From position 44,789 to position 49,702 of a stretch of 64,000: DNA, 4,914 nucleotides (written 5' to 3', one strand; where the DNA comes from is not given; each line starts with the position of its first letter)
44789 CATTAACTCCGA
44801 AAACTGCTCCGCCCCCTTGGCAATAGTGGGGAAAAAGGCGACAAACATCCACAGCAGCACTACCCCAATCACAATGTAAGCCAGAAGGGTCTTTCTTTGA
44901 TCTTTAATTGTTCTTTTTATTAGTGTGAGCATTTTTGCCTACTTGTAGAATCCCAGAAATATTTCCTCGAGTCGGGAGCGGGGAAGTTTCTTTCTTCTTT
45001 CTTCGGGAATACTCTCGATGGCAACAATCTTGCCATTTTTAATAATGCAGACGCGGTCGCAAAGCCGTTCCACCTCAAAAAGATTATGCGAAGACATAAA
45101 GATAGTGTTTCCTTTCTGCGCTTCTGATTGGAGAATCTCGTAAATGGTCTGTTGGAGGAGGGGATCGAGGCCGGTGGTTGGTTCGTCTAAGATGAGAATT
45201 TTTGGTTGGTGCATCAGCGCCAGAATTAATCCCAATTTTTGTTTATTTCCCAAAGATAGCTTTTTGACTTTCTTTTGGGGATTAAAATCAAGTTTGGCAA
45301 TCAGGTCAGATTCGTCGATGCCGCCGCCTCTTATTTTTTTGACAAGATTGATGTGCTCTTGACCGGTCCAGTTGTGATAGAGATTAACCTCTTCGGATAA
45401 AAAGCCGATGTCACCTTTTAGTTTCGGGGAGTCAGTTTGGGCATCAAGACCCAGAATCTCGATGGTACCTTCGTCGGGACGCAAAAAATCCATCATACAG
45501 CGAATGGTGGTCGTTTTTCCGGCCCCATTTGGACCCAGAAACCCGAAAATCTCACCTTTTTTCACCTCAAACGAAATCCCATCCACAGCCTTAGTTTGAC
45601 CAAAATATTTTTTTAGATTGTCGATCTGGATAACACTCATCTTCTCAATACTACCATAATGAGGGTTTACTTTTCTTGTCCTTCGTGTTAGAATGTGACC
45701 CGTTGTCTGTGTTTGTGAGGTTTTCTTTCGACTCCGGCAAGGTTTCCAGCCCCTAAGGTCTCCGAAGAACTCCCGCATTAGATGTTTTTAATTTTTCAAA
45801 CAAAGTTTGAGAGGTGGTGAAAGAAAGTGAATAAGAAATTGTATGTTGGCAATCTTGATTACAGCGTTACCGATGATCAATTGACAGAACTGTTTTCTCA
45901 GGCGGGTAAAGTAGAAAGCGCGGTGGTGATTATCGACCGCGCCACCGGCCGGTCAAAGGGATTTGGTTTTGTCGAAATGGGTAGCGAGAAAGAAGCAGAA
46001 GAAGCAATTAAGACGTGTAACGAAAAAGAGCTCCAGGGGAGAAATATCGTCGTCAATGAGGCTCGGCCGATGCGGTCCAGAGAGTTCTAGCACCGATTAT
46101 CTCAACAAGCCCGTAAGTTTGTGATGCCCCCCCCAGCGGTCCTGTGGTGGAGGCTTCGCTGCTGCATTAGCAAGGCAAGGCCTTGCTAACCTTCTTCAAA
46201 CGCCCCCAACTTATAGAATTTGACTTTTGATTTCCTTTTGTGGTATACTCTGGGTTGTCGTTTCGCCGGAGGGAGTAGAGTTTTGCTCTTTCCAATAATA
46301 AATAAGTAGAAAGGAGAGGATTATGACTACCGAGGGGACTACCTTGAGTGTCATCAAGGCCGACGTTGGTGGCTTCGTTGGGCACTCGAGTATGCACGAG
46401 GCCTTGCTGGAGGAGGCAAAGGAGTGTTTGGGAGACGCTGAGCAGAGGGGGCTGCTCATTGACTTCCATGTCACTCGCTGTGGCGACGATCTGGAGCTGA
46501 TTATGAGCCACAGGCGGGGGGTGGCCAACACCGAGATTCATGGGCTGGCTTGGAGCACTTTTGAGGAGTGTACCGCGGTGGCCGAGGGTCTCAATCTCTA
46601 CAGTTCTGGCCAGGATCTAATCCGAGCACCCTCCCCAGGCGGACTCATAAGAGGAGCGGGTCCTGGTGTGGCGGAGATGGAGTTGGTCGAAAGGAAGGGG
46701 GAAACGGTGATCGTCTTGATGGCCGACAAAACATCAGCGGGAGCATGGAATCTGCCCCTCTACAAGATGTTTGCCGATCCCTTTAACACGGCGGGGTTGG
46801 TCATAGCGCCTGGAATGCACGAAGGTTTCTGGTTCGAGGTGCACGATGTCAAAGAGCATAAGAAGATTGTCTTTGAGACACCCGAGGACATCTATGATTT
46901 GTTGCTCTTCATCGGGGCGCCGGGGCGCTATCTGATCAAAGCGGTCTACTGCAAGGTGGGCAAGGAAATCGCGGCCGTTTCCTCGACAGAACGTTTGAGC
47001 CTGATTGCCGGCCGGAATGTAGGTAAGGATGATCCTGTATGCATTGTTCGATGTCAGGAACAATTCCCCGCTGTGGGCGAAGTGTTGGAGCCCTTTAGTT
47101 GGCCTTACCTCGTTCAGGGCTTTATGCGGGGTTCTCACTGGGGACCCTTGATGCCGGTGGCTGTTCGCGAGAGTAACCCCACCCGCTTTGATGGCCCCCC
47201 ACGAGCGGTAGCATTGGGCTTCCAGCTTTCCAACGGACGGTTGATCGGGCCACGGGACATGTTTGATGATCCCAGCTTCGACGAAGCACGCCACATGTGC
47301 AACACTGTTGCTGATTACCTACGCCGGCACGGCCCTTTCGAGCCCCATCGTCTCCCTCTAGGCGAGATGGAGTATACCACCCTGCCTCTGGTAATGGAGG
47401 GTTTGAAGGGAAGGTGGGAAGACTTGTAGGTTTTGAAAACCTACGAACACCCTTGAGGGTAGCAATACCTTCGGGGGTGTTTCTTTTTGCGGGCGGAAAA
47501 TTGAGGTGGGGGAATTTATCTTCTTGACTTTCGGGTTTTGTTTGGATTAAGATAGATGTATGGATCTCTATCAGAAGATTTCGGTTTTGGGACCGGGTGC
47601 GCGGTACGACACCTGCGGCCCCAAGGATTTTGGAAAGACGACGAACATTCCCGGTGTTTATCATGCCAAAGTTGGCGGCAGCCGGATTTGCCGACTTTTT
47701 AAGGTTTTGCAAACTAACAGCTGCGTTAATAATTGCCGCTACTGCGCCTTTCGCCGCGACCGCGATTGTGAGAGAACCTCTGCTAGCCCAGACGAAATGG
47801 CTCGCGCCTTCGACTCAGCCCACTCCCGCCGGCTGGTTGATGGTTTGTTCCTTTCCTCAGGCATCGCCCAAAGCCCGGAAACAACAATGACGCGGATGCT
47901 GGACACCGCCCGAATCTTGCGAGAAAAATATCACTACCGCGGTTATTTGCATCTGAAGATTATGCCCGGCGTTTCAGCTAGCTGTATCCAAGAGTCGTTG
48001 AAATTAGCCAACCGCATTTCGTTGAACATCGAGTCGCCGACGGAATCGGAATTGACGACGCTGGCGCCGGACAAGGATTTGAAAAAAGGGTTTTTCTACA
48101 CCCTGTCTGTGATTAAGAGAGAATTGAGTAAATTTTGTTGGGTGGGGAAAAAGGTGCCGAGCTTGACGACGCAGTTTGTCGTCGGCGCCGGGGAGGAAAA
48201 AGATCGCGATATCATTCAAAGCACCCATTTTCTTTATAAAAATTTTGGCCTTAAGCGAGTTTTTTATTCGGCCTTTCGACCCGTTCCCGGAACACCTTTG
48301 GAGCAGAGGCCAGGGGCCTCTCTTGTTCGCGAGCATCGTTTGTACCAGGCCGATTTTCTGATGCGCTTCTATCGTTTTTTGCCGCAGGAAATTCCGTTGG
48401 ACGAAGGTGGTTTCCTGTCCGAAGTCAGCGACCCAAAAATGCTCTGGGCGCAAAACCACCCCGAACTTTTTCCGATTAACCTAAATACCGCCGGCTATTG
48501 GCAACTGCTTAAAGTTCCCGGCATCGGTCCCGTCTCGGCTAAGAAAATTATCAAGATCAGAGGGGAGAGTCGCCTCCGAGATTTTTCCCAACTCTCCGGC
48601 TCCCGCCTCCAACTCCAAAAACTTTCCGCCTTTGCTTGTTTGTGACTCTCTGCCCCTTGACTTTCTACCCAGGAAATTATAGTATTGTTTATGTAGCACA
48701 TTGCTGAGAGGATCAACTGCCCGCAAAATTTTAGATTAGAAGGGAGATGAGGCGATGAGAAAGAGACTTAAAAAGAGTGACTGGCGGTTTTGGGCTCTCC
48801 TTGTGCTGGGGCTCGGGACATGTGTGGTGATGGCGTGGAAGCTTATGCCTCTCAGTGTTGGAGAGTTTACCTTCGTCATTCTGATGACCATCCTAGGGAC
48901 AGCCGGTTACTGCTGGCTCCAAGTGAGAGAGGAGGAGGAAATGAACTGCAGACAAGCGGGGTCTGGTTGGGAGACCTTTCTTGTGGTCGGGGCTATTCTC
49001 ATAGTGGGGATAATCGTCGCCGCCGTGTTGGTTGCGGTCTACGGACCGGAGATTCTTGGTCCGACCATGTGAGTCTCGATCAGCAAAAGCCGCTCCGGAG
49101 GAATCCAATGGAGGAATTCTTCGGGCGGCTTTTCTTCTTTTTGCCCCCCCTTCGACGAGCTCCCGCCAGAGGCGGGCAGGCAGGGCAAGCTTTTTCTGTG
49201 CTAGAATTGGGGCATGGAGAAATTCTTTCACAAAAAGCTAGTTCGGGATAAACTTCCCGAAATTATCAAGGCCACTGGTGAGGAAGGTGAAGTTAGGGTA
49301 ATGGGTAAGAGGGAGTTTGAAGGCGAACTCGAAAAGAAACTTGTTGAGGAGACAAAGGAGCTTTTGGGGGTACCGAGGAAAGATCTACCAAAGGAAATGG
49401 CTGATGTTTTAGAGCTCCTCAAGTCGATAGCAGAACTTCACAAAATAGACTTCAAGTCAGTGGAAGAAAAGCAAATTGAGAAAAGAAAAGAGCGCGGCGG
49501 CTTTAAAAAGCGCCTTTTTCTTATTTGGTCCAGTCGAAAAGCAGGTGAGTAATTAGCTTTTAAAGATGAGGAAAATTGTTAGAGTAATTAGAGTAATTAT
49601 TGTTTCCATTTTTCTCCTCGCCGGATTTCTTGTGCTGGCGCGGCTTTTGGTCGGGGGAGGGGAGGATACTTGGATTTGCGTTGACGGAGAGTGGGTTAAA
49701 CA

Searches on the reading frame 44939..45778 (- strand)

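Call 77: search_protein_families(library=pfam, max_evalue=0.01, proteins=[window:44939-45778:-])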
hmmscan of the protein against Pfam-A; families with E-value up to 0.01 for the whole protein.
window:44939-45778:- (279 aa): 4 families
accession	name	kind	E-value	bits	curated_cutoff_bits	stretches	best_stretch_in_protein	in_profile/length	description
PF00005.33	ABC_tran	-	3.1e-27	96.3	25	1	66-202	2-137/137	ABC transporter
PF13304.12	AAA_21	-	3.9e-18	67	27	1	141-236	177-303/304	AAA domain, putative AbiEii toxin, Type IV TA system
PF13476.12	AAA_23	-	2.6e-06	28.6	27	1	50-241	2-119/201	AAA domain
PF13604.12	AAA_30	-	0.0057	16.8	27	1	76-157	19-97/191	AAA domain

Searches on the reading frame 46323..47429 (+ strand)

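Call 77: search_protein_families(library=pfam, max_evalue=0.01, proteins=[window:46323-47429:+])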
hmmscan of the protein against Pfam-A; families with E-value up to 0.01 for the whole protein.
window:46323-47429:+ (368 aa): 1 family
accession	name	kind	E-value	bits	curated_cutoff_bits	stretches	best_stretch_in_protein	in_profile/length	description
PF01950.21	FBPase_3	-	3.8e-167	556.4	25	1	6-366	2-361/361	Fructose-1,6-bisphosphatase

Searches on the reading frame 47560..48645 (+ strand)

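Call 77: search_protein_families(library=pfam, max_evalue=0.01, proteins=[window:47560-48645:+])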
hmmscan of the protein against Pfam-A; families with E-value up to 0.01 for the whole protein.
window:47560-48645:+ (361 aa): 3 families
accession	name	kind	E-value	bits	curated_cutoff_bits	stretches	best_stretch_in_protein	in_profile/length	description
PF12836.13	HHH_3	-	8.4e-07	29.5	27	1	306-336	6-36/65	Helix-hairpin-helix motif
PF04055.27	Radical_SAM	-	1.4e-06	29.1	29.5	1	52-220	4-161/166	Radical SAM superfamily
PF00633.29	HHH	-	0.00024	21.2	24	1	307-332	4-29/30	Helix-hairpin-helix motif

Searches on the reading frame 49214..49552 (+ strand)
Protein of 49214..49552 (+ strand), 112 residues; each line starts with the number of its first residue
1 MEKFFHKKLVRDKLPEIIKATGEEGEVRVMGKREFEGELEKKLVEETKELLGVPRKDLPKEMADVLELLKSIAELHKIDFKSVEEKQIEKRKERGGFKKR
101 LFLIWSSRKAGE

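Call 77: search_protein_families(library=pfam, max_evalue=0.01, proteins=[window:49214-49552:+])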
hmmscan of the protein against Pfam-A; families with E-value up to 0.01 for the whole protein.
window:49214-49552:+ (112 aa): 1 family
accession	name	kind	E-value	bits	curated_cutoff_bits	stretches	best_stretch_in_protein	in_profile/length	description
PF03819.22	MazG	-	0.00069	20.3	22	1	39-94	6-69/74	MazG nucleotide pyrophosphohydrolase domain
